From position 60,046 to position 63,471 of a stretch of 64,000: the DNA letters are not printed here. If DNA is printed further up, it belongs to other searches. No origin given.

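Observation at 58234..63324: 1696-aa virion-region protein combining a ParB/Srx-like domain and an HExxH zincin-like motif: candidate polyvalent ejected protein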

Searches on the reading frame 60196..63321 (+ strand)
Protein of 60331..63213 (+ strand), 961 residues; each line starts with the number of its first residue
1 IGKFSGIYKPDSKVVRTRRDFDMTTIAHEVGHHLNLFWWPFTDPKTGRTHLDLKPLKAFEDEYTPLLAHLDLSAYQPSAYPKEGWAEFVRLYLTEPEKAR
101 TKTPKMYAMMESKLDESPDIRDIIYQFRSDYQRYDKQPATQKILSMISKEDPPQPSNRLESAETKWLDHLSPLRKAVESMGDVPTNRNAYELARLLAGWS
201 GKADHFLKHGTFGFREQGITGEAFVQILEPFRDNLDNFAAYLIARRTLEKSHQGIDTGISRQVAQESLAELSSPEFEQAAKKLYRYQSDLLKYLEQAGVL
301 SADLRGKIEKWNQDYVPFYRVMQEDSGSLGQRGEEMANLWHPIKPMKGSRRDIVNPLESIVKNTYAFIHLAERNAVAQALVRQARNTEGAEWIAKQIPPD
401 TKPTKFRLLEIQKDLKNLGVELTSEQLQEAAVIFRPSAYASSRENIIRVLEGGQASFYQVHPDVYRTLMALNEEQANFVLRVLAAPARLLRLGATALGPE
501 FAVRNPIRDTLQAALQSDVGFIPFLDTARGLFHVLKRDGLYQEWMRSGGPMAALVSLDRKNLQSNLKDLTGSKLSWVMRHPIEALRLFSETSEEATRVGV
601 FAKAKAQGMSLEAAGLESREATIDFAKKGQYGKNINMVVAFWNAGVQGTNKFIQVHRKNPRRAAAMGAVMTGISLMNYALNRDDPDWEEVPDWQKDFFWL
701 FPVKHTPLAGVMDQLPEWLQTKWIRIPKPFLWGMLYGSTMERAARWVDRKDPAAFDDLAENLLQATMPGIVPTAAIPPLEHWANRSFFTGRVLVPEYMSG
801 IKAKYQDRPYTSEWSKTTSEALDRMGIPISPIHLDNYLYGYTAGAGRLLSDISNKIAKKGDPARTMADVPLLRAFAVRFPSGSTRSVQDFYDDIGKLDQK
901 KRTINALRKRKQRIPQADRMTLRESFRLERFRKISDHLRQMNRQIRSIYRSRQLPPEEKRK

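Call 34: search_dna_similar(query=window:60331-63213:+, collection=phages, mode=protein, max_rows=45, rows=spread, max_evalue=0.001)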
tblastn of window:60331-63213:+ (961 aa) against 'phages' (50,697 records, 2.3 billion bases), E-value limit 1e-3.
Records with a match: 168; places in all: 168; records where one place covers at least 80% of the query: 45.
Best place of each record, by identity: <60% 168.
By first word of the organism name: Vibrio 120; Bacillus 14; Ralstonia 12; Pelagibacter 6; Escherichia 3; Caudoviricetes 2; Thalassomonas 2; Shewanella 2; Planktothrix 2; Aeromonas 1; and 4 more.
By host as written in the record: - 104; Vibrio crassostreae 11; Bacillus megaterium 6; Bacillus megaterium Km 5; Vibrio tasmaniensis 4; Ralstonia pseudosolanacearum I-33 (MT061) 4; Candidatus Pelagibacter ubique HTCC1062 3; Escherichia coli 3; and 19 more.
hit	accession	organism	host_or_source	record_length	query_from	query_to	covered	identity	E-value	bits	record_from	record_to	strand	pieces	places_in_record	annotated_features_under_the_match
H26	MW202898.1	Caudoviricetes sp.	Manatee Spring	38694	167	960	83%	32.3%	2e-99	349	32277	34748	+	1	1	type I restriction enzyme methylase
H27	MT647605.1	Pelagibacter phage Lederberg EXVC029P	Candidatus Pelagibacter ubique HTCC1062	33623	164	961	83%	29.3%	2e-88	317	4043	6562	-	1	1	hypothetical protein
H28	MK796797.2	Shewanella phage X14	Shewanella inventionis KX27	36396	6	892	92%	25.8%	1e-52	207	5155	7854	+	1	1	DNA methylase subunit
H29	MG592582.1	Vibrio phage 1.211.B._10N.222.52.F11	Vibrio tasmaniensis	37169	6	892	92%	25.7%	3e-53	209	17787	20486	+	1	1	N-6 adenine-specific DNA methylase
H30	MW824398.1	Vibrio phage 44E38.1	Vibrio crassostreae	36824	6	892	92%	25.3%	2e-52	206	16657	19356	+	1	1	N-6 adenine-specific DNA methylase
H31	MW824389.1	Vibrio phage 24E35.2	Vibrio crassostreae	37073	6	892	92%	25.3%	2e-52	206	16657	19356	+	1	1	hypothetical protein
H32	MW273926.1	Pelagibacter phage HTVC204P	Candidatus Pelagibacter sp. FZCC0015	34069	160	961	83%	27.7%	1e-80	293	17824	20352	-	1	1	hypothetical protein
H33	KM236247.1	Bacillus phage Pascal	Bacillus megaterium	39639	166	960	83%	25.6%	5e-53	209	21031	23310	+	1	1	hypothetical protein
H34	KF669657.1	Bacillus phage poppyseed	Bacillus megaterium Km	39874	164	960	83%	25.0%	3e-50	200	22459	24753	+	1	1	hypothetical protein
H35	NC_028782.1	Bacillus phage Pavlov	Bacillus megaterium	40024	164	960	83%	25.0%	3e-50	200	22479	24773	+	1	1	hypothetical protein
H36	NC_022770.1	Bacillus phage Pony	Bacillus megaterium Km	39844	164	960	83%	25.0%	3e-50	200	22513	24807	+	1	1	hypothetical protein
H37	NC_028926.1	Bacillus phage Palmer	Bacillus megaterium strain Km Sp-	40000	157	960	84%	24.1%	1e-48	194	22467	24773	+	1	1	hypothetical protein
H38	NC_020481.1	Pelagibacter phage HTVC010P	Candidatus Pelagibacter ubique HTCC1062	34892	275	894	60%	30.6%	1e-47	259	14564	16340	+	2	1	hypothetical protein (x4)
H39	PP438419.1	Planktothrix phage Pra-JY27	Planktothricoides raciborskii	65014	274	960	71%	24.8%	2e-22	110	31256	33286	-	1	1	hypothetical protein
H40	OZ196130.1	Vibrio phage D96a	Seawater and oysters mix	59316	371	960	61%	22.4%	4e-10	71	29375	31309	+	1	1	hypothetical protein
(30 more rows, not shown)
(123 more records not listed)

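Call 39: find_homologous_proteins(query=A2, max_evalue=0.00001)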
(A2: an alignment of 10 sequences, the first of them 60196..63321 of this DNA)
Query A2 (10 sequences) (1042 aa, profile of the alignment): 248 proteins with E <= 0.00001 among 8000 candidates; the best 120 are listed.
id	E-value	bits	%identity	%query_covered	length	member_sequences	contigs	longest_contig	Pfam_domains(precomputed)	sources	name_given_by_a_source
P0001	0.0e+0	1405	100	100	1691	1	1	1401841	PF18857.7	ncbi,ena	-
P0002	0.0e+0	1370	75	98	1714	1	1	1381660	PF17762.9,PF18857.7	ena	-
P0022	0.0e+0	1027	46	97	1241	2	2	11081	PF18857.7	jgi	jgi:hypothetical protein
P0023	0.0e+0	1019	46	97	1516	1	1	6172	PF18857.7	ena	-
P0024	0.0e+0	1012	47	97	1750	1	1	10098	PF18763.8,PF18857.7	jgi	-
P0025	4.5e-297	1007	47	97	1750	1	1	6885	PF18857.7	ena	-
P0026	9.9e-297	1005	46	96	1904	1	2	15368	PF18857.7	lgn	-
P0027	1.1e-296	1005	46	96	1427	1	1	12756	PF18857.7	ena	-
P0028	1.5e-294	998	44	96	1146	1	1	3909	PF18857.7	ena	-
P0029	8.1e-294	996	38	56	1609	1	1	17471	PF18857.7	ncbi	-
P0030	1.4e-293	995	38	55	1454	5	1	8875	PF18857.7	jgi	jgi:hypothetical protein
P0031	7.9e-292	989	38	99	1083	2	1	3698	PF18857.7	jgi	-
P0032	6.0e-291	986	38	96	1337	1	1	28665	PF18857.7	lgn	-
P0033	4.0e-290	984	37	98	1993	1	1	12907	PF18857.7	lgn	-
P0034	4.0e-290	984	38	99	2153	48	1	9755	PF18857.7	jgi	-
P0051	8.2e-278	943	42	96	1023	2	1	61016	PF18857.7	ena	-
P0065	1.9e-266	905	44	96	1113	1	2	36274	PF18857.7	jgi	jgi:hypothetical protein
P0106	1.0e-239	817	33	96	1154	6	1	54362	PF18857.7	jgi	jgi:hypothetical protein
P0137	1.5e-228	780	34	82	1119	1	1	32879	PF18857.7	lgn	-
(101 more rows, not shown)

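Call 67: predict_structure(alignment_id=A4)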
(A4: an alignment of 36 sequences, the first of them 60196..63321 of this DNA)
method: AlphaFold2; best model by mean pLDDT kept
length: 1042 residues; sequences in the alignment: 36
mean_pLDDT: 72.4   pTM: 0.60
mean pLDDT of the five models: 72.4, 70.6, 67.2, 66.5, 66.2
residues with pLDDT >= 90: 167; 70-90: 516; 50-70: 156; < 50: 203
segments of 3 or more residues with pLDDT < 50: 1-20, 44-65, 198-212, 364-379, 519-538, 540-544, 597-615, 671-675, 677-684, 804-819, 887-927, 1028-1042
pLDDT, mean of each block of 10 residues (from residue 1): 37 41 75 81 45 41 58 87 89 85 90 81 88 93 95 96 94 90 87 55 36 69 88 89 83 90 89 87 91 86 86 92 93 92 88 81 45 38 59 69 84 88 92 88 74 60 69 57 69 86 88 64 40 47 53 80 84 85 88 65 41 50 58 74 92 91 77 47 53 68 71 79 84 81 82 79 78 76 78 68 49 41 70 71 80 76 74 80 59 42 35 29 42 82 85 79 81 88 87 82 80 84 65 35 31
secondary structure, 60 per line:
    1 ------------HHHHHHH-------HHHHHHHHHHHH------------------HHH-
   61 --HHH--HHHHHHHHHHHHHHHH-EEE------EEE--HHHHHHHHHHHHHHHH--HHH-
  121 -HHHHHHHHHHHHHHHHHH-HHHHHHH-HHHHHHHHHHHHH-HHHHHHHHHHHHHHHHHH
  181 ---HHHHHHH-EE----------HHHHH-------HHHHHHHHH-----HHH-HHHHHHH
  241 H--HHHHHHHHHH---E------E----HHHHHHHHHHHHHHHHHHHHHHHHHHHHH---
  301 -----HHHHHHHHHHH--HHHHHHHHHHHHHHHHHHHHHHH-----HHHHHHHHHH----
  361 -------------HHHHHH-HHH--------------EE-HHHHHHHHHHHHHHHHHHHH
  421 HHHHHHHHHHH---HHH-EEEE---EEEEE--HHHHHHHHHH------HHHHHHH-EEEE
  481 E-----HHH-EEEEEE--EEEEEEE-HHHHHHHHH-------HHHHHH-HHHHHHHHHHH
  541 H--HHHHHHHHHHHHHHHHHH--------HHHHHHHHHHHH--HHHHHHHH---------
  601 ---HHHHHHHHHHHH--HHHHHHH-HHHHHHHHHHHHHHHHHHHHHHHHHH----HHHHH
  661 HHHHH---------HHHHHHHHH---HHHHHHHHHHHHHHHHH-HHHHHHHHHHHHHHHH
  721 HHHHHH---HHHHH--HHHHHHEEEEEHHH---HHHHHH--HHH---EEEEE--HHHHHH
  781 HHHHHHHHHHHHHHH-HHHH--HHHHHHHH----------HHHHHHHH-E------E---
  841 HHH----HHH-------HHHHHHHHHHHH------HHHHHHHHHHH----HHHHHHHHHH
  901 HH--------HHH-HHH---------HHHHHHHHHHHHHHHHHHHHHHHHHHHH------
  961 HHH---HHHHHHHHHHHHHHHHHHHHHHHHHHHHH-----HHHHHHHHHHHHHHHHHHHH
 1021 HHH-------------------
elements in order (helices of 4 or more, strands of 3 or more residues): H13-19 H27-38 H68-83 E85-87 E94-96 H99-114 H122-139 H141-147 H149-161 H163-180 H184-190 H204-208 H216-224 H234-241 H244-253 H269-297 H306-316 H319-341 H347-356 H374-379 H401-431 E439-442 E446-450 H453-462 H469-475 E477-481 E491-496 E499-505 H507-515 H523-528 H530-541 H544-561 H570-581 H584-591 H604-615 H618-624 H626-651 H656-665 H675-683 H687-703 H705-726 H730-734 H737-742 E743-747 H754-759 E768-772 H775-795 H797-800 H803-810 H821-828 H858-869 H876-886 H891-902 H927-954 H967-995 H1001-1023

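Call 72: fold_search(model_id=the predicted structure, library=pdb)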
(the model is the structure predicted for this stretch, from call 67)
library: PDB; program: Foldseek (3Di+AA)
matches with E <= 10: 43; with E <= 0.001: 0
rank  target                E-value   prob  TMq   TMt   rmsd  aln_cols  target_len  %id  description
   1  9a0f_C1               3.6e-01  0.06  0.09  0.07  32.2      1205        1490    9  Integrative model of the wild type yeast nuclear pore complex (released 2020-08-28)
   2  8vux_A                2.7e+00  0.02  0.08  0.08  36.1      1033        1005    9  Cryo-EM structure of human ABC transporter (hABCC1) bound to cGAMP (released 2024-12-25)
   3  7wlv_E                2.7e+00  0.02  0.05  0.05  30.1       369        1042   12  Crystal Structure of the Multidrug effulx transporter BpeF from Burkholderia pseudomallei. (released 2023-07-19)
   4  7moq_B                2.7e+00  0.01  0.07  0.03  62.9      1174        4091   11  The structure of the Tetrahymena thermophila outer dynein arm on doublet microtubule (released 2021-07-14)
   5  9hcj_B0               3.0e+00  0.01  0.07  0.05  34.2      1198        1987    9  D. discoideum nuclear pore complex (released 2024-12-25)
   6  8fdt_A                3.2e+00  0.01  0.07  0.05  32.4       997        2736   11  Engineered human dynein motor domain in the microtubule-unbound state with LIS1 complex in the buffer containing ATP-V (released 2023-06-21)
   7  9mf4_A                3.7e+00  0.01  0.07  0.07  27.0       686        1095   11  De novo designed minibinder complexed with Clostridioides difficile Toxin B (released 2025-09-17)
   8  9ync_B                4.0e+00  0.01  0.07  0.04  35.5      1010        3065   11  Motor domains of phi-like human dynein-1 bound to dynactin-p150glued and LIS1 (released 2026-01-28)
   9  7tyf_R                4.5e+00  0.05  0.06  0.14  19.7       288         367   12  Human Amylin1 Receptor in complex with Gs and rat amylin peptide (released 2022-03-23)
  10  5e4r                  4.7e+00  0.06  0.07  0.11  14.9       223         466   13  Crystal structure of domain-duplicated synthetic class II ketol-acid reductoisomerase 2Ia_KARI-DD (released 2015-12-23)
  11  5xat_C                5.3e+00  0.03  0.05  0.10  20.8       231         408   12  Structural insights into the elevator-like mechanism of the sodium/citrate symporter CitS (released 2017-06-14)
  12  8xq9_A                5.3e+00  0.02  0.08  0.11  30.9       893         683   11  Structure of the sea urchin spSLC9C1 in state-2 w/ cAMP dimer (released 2024-07-17)
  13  6k1q                  5.5e+00  0.01  0.04  0.09  27.1       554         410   13  Human endothelin receptor type-B in complex with inverse agonist IRL2500 (released 2019-07-17)
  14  6q4o_A                5.5e+00  0.01  0.06  0.06  32.0       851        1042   10  Fusidic acid bound AcrB_I27A (released 2019-11-13)
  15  6k4k_B                6.0e+00  0.03  0.06  0.07  27.2       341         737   12  Crystal structure of SidJ-CaM binary complex at 2.71 A (released 2019-07-24)
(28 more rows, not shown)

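Call 74: search_solved_structures(query=A4, max_evalue=10, show_alignments=2)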
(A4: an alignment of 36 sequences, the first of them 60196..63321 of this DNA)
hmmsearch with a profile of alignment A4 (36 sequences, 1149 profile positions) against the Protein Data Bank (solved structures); distinct sequences matched with E-value up to 10: 9.
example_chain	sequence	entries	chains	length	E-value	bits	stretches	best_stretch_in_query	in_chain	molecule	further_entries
9lcz_A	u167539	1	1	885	0.005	18.2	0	51-220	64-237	Inactivate TOD6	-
9lcx_A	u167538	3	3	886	0.005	18.1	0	47-218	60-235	Inactivate TOD6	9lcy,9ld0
9ld1_A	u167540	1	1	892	0.0057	18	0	51-220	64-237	inactivate TOD4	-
2ypf_A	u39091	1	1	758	0.0098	17.2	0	27-212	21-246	AVRBS3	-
9nzg_A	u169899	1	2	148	0.15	13.3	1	1044-1142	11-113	De novo designed protein, EPIC Q51N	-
9nze_A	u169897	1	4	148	0.18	13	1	1044-1142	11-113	De novo designed protein, EPIC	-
9jo8_A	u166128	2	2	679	0.29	12.3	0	124-217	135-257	TALE repeat protein targeting mitochondiral ND1-L gene. | TALE repeat protein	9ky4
7pkq_v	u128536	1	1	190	0.31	12.2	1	1019-1094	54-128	mS23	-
2p4w_A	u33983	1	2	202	0.73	11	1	1064-1142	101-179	Transcriptional regulatory protein arsR family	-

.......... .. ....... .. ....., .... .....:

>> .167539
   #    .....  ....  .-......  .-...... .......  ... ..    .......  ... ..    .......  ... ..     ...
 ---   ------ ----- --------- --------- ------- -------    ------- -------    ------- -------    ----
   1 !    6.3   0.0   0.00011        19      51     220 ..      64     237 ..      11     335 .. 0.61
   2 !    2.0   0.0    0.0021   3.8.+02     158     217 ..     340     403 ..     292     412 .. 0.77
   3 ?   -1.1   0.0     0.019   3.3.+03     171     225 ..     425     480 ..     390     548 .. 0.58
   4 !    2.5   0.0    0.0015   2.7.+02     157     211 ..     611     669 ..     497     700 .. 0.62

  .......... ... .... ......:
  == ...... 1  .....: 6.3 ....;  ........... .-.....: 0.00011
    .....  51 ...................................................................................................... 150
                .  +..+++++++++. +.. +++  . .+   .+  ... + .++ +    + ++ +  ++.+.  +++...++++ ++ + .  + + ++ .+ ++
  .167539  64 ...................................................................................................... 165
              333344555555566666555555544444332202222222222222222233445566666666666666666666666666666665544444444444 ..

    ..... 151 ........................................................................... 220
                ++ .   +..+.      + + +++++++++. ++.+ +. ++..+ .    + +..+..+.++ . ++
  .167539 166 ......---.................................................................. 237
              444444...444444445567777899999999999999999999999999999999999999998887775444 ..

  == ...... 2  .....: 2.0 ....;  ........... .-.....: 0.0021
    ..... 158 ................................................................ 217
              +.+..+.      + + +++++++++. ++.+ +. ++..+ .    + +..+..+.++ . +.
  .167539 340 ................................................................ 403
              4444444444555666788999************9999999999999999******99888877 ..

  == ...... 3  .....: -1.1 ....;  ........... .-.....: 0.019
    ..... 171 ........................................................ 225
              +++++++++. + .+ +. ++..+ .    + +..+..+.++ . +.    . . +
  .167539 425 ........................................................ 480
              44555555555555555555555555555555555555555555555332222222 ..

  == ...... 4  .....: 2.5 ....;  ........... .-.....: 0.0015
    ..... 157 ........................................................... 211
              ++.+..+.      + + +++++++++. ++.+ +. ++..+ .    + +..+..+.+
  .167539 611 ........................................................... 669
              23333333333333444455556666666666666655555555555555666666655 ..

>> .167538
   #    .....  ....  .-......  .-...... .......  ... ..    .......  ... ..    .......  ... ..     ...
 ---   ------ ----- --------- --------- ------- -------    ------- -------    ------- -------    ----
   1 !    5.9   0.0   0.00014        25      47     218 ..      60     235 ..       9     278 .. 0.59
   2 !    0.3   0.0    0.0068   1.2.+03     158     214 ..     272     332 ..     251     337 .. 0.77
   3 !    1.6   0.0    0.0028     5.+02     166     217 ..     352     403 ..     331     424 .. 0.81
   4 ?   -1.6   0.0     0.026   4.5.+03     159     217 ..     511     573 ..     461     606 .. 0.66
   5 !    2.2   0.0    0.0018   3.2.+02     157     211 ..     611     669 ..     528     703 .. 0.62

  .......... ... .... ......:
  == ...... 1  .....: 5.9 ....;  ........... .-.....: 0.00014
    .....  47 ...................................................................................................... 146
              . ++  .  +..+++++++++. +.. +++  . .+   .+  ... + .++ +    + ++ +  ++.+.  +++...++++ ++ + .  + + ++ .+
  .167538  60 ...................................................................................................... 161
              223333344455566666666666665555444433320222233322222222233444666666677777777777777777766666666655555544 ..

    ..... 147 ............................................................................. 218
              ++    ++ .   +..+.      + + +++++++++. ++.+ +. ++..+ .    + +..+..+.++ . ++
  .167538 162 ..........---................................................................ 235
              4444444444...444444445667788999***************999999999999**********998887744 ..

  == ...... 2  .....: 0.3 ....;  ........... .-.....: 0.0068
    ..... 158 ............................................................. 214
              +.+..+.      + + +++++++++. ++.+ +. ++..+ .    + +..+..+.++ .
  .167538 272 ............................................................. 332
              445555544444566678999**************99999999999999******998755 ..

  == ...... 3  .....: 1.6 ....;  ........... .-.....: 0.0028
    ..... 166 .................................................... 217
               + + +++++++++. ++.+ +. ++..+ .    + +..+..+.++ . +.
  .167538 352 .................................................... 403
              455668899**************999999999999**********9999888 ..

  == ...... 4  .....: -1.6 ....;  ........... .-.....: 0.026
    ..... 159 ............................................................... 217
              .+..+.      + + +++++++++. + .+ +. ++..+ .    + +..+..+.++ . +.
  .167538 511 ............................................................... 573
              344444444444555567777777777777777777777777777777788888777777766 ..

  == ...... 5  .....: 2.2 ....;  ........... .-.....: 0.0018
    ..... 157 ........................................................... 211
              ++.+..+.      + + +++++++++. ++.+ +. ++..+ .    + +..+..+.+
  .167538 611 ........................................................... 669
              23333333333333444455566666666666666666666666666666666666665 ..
